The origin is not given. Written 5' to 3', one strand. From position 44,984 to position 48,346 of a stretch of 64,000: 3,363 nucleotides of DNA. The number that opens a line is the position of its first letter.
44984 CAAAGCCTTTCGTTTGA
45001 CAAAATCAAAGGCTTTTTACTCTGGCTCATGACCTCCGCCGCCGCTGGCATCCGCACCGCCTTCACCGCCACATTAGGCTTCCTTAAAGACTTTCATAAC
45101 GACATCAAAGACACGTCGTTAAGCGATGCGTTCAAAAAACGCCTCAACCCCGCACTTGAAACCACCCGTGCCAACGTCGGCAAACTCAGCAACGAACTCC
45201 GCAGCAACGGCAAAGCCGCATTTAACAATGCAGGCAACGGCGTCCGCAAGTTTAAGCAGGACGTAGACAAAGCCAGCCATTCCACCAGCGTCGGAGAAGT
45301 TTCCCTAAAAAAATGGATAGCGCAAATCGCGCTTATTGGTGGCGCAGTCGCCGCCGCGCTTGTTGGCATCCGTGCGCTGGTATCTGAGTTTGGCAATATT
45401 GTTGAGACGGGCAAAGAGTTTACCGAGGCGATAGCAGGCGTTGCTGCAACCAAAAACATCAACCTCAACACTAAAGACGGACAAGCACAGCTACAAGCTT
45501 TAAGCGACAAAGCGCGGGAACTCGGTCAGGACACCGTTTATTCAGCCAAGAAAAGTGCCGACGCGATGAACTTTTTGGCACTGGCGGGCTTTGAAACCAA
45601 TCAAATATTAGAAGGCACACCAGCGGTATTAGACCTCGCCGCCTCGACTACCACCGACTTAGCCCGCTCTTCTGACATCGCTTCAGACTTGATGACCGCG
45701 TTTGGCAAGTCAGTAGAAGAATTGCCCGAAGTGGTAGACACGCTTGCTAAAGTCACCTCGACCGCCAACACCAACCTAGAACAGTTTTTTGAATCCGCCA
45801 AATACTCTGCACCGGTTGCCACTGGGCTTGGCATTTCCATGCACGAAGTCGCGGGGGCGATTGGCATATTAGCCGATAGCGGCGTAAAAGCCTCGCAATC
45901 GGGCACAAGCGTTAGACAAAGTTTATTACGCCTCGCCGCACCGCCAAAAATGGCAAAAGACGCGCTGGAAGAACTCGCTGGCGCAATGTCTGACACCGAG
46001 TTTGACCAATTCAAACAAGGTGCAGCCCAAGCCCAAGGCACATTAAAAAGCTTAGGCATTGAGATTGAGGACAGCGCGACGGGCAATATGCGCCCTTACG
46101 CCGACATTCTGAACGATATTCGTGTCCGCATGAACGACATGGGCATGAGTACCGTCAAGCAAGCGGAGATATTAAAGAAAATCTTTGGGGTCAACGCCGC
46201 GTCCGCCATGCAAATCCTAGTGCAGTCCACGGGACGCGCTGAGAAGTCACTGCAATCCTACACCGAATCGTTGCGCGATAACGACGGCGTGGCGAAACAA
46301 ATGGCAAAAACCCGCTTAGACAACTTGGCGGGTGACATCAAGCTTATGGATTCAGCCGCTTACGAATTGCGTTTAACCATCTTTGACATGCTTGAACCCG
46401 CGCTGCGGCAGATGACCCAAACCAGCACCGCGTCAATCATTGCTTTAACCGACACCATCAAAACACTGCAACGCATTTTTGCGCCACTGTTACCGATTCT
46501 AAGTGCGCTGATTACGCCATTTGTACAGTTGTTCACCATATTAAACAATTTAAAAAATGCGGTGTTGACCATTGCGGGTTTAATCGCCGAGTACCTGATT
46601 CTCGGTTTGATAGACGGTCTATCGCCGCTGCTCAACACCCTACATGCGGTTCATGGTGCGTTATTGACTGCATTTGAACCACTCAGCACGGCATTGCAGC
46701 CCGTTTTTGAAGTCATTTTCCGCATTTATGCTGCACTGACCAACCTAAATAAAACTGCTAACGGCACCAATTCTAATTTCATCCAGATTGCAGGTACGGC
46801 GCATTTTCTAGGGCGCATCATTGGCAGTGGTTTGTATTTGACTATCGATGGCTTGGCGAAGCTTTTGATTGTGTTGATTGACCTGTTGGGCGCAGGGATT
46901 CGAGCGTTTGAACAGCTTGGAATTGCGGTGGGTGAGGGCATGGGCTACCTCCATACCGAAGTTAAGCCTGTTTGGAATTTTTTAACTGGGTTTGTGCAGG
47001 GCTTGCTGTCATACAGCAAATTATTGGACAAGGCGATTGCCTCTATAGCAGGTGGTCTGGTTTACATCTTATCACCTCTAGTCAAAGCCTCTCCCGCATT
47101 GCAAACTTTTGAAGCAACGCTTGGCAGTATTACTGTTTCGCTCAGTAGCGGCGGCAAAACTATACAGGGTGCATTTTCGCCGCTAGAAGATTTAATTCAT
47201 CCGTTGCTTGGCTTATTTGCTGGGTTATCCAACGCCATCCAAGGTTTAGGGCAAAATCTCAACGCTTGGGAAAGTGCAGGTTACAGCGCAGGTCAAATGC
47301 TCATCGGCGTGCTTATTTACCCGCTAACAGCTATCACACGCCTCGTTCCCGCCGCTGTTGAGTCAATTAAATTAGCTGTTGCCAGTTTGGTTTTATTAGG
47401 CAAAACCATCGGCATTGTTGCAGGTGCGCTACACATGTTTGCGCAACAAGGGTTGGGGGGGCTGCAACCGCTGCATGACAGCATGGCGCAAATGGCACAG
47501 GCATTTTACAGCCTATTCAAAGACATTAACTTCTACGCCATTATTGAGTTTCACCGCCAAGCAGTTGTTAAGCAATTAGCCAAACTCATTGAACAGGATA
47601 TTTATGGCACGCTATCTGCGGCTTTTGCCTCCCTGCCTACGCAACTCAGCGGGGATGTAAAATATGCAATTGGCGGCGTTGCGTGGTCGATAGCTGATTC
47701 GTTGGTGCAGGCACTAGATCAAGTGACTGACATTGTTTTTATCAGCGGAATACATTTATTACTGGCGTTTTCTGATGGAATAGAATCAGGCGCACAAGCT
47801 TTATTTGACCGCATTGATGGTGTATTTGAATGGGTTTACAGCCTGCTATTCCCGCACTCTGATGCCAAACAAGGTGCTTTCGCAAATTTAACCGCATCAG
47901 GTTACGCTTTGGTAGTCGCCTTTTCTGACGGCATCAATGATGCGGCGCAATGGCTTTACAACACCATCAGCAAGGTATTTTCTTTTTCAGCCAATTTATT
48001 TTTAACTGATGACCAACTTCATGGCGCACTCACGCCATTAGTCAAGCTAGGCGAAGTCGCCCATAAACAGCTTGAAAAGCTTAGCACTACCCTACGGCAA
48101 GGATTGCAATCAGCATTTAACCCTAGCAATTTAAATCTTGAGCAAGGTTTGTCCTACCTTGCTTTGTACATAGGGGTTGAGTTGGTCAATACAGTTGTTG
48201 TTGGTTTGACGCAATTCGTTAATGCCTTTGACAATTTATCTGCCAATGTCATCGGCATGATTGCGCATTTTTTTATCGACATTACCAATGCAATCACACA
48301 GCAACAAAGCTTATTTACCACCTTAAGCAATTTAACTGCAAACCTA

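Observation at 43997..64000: One uninterrupted >20-kb reading frame (>6,668 codons, still open at the window end) missing from the ORF track: a giant tape-measure-like protein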

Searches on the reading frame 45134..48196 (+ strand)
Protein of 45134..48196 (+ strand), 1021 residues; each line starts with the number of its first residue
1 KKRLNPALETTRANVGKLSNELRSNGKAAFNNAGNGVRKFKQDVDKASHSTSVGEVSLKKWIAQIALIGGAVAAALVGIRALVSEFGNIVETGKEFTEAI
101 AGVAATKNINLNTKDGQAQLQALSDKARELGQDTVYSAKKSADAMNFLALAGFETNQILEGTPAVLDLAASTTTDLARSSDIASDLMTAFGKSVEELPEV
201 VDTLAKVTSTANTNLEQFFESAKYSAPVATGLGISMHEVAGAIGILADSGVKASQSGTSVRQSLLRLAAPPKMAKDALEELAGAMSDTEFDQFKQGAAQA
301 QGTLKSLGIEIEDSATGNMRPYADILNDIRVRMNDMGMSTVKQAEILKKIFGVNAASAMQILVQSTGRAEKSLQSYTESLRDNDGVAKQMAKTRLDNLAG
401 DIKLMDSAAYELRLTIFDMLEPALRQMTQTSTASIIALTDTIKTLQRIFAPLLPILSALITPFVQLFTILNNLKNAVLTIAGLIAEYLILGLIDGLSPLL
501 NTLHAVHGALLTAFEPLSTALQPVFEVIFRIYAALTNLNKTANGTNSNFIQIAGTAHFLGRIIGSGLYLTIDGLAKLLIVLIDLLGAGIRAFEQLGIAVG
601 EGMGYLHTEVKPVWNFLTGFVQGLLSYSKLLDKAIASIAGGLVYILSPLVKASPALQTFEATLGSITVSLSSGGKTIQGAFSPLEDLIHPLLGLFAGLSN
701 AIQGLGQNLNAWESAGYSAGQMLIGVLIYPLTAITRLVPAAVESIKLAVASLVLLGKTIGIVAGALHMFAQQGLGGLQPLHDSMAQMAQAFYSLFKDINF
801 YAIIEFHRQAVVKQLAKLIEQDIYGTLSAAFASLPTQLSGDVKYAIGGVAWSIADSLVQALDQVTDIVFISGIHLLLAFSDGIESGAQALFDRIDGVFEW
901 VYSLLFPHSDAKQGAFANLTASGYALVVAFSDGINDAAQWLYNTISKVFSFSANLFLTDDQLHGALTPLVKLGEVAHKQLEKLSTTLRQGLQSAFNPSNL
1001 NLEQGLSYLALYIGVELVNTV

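Call 32: find_homologous_proteins(query=window:45134-48196:+, max_evalue=1e-20)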
Query window:45134-48196:+ (1021 aa): 329 proteins with E <= 1e-20 among 8000 candidates; the best 120 are listed.
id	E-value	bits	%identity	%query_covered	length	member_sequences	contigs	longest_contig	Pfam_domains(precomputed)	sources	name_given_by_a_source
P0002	6.0e-133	464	44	63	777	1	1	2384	PF10145.15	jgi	-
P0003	3.3e-70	256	55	24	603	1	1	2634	PF10145.15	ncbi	-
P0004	1.2e-54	205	38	32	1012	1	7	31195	PF10145.15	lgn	-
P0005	1.3e-54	205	39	32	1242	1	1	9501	PF10145.15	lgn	-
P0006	2.0e-53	201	38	32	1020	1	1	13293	PF10145.15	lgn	-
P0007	6.3e-53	199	38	32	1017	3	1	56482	PF10145.15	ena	-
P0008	8.2e-53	199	38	32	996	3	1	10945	PF10145.15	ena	-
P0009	5.5e-52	196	38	32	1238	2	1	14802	PF10145.15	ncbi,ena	-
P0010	2.7e-51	194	33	44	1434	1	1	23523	PF10145.15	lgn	-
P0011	3.3e-51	193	33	44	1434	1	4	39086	PF10145.15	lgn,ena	-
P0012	5.0e-50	189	34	40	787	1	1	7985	PF10145.15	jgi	-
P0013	6.2e-49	186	35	38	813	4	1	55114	PF10145.15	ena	-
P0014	7.8e-49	185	36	34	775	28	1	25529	PF10145.15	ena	-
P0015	7.0e-48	182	32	48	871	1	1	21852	PF10145.15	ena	-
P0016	2.2e-47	181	32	43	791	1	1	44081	PF10145.15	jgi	jgi:TP901 family phage tail tape measure protein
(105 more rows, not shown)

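Call 49: find_encoding_contigs(protein=P0003, flank=10000, max_places=3)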
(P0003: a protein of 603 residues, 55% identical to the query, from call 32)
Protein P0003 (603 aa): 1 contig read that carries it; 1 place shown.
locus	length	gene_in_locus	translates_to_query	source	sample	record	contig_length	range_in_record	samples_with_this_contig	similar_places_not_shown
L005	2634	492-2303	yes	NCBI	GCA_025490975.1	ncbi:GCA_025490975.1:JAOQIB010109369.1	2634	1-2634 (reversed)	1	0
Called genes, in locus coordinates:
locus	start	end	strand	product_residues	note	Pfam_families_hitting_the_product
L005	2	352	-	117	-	?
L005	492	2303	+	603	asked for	PF10145:PhageMin_Tail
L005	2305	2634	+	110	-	?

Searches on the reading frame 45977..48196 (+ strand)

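Call 42: search_protein_families(library=pfam, proteins=[window:45977-48196:+], max_evalue=0.1)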
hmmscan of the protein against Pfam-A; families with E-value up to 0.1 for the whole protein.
window:45977-48196:+ (740 aa): 1 family
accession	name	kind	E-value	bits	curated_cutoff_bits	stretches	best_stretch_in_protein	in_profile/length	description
PF10145.14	PhageMin_Tail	-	4.5e-06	27.1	33.2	1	13-71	142-201/201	Phage-related minor tail protein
